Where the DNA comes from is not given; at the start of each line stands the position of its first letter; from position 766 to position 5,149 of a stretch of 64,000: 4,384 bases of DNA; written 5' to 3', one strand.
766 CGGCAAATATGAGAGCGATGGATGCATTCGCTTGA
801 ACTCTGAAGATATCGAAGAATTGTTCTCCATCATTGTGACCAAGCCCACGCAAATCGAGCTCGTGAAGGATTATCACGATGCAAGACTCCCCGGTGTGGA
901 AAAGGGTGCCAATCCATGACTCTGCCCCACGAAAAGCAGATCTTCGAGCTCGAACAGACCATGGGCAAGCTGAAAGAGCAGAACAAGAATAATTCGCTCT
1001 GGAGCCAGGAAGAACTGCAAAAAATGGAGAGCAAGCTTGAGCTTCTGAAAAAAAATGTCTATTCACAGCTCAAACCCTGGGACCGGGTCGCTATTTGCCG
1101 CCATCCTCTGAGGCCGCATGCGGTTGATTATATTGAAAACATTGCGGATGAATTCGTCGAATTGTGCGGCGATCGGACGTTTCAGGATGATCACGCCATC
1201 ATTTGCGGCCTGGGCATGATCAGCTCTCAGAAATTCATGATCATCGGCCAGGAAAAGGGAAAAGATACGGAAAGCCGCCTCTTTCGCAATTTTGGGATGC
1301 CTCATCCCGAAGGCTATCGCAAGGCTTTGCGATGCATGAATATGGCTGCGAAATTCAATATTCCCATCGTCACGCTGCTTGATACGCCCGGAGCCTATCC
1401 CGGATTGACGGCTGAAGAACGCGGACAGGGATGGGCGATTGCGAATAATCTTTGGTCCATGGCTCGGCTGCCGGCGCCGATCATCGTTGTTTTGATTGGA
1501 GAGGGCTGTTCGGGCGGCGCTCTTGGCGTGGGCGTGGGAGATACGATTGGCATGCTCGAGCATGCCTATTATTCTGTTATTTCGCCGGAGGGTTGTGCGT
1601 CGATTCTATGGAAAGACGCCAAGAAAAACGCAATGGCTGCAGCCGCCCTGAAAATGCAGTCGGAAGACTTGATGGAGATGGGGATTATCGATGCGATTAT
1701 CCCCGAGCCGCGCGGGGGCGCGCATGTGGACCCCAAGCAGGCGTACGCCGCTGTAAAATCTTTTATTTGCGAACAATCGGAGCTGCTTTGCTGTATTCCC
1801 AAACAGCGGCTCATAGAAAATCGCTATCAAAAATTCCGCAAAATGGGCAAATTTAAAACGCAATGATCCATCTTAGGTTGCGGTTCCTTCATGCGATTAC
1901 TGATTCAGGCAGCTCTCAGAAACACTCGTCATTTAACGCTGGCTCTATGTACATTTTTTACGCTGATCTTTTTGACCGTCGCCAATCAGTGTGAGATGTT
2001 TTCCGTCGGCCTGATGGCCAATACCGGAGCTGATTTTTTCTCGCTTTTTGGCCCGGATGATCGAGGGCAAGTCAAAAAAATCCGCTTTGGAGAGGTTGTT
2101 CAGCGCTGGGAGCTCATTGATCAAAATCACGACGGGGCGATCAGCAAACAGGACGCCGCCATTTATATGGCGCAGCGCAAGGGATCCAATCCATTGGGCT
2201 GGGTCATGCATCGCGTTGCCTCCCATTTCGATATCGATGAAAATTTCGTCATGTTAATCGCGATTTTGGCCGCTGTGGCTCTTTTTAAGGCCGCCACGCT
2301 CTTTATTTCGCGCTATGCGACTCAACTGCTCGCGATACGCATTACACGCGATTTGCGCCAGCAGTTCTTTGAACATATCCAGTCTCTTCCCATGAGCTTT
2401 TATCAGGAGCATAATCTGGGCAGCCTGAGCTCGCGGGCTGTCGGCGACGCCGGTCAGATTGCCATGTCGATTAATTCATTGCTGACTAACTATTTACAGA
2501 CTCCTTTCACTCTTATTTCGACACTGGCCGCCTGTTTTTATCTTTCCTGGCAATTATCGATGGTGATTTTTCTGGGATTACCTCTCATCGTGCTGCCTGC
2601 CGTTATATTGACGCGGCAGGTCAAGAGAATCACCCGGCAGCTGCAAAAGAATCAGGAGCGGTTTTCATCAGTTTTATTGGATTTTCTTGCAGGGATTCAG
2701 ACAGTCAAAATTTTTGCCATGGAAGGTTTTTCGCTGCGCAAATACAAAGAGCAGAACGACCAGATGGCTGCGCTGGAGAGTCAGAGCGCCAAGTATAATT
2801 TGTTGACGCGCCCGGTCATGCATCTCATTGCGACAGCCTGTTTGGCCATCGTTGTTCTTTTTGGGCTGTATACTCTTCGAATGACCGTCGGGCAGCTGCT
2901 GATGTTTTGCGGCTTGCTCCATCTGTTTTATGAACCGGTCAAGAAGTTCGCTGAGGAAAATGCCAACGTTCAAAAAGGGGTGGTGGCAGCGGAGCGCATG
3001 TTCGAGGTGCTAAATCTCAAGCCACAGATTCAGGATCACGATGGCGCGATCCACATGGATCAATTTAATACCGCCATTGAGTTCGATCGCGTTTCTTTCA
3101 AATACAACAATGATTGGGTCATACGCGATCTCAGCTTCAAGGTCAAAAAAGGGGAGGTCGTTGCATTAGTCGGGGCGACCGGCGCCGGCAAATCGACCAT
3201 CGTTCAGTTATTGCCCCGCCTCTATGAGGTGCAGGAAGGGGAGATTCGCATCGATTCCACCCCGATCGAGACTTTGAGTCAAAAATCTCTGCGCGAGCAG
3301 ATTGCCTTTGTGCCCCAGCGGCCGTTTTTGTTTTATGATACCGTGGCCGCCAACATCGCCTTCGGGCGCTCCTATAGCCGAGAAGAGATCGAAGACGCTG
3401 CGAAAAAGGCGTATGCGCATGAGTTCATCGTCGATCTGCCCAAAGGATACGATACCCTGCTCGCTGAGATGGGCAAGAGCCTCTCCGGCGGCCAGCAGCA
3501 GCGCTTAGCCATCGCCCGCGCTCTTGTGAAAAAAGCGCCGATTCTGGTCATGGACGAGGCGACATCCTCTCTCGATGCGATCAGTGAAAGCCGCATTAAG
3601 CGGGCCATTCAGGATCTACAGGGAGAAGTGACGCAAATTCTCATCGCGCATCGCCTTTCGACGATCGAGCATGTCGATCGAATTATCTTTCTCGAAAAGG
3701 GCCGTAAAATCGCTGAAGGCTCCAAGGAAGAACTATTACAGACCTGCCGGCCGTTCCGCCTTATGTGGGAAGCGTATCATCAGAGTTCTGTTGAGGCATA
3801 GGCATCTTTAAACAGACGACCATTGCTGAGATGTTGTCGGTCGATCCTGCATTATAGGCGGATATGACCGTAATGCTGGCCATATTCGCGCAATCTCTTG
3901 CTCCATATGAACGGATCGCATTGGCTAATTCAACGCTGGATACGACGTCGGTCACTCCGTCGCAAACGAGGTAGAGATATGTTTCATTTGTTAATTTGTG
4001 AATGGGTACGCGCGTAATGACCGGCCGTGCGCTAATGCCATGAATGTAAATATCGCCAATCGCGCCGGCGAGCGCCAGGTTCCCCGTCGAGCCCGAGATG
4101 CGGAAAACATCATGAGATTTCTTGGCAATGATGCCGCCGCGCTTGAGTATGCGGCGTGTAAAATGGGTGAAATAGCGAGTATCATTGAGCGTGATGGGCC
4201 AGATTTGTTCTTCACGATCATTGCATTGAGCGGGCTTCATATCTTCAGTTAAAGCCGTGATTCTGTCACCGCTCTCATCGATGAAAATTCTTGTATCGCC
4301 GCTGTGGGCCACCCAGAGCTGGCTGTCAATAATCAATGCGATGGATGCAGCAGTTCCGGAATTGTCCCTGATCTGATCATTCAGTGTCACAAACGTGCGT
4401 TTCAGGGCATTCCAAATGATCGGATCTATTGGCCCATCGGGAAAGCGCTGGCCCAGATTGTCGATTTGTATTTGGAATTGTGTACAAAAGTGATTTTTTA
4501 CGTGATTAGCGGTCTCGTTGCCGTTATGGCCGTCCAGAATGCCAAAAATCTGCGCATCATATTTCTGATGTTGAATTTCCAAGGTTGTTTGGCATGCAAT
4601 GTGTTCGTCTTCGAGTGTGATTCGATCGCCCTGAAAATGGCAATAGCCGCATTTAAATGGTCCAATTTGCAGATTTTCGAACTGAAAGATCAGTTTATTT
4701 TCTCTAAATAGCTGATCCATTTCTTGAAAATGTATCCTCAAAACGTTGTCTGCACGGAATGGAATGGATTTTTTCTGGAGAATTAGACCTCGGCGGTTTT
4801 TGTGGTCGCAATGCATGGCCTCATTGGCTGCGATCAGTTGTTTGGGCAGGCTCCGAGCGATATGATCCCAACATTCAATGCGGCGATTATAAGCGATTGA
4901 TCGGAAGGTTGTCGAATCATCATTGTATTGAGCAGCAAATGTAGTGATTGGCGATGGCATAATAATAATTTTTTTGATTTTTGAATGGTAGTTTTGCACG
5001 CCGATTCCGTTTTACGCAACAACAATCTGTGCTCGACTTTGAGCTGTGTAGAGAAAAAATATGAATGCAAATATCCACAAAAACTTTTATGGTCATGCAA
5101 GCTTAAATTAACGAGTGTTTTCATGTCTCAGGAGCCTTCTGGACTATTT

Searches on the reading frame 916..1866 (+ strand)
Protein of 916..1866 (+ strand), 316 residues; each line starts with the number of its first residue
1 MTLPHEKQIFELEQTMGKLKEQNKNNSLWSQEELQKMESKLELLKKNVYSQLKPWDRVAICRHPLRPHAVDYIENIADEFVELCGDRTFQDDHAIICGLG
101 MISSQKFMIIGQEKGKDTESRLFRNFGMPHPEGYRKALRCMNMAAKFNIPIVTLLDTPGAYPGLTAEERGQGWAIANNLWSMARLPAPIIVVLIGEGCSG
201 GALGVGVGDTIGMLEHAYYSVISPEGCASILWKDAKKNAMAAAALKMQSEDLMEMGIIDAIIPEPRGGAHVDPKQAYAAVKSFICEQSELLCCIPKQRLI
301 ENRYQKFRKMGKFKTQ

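Call 70: find_encoding_contigs(protein=window:916-1866:+, flank=10000, max_places=2)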
Protein window:916-1866:+ (316 aa): 3 contigs read that carry it; 2 places shown.
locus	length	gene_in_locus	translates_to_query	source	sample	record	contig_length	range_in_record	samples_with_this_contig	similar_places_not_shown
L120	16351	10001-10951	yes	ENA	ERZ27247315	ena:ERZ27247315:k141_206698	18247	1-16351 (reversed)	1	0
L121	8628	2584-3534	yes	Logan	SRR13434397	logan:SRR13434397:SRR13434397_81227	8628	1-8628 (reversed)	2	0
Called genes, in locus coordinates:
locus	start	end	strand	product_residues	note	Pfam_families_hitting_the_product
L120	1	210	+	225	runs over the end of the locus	PF05359:DUF748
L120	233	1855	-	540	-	PF00118:Cpn60_TCP1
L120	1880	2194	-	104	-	PF00166:Cpn10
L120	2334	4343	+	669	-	PF08439:Peptidase_M3_N, PF01432:Peptidase_M3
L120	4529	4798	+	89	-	PF00381:PTS-HPr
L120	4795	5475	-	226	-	PF00455:DeoRC (weak), PF06026:Rib_5-P_isom_A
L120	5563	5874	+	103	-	-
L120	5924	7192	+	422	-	PF00579:tRNA-synt_1b, PF22421:SYY_C-terminal, PF01479:S4 (weak)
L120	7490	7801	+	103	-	PF18291:HU-HIG, PF00216:Bac_DNA_binding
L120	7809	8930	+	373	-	-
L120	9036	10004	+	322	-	PF03734:YkuD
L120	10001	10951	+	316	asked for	PF03255:ACCA, PF01039:Carboxyl_trans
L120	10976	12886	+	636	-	PF00664:ABC_membrane, PF00005:ABC_tran, PF02463:SMC_N (weak)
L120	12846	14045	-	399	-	PF00481:PP2C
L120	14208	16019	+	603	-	-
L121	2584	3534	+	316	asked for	PF03255:ACCA, PF01039:Carboxyl_trans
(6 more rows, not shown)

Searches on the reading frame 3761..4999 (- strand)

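Call 55: search_protein_families(library=pfam, proteins=[window:3761-4999:-], max_evalue=0.001)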
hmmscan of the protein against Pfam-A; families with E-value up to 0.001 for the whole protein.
window:3761-4999:- (412 aa): 1 family
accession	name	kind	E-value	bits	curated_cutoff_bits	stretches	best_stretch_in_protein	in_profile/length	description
PF00481.26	PP2C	-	1.1e-24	88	20.3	2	116-258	2-144/255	Protein phosphatase 2C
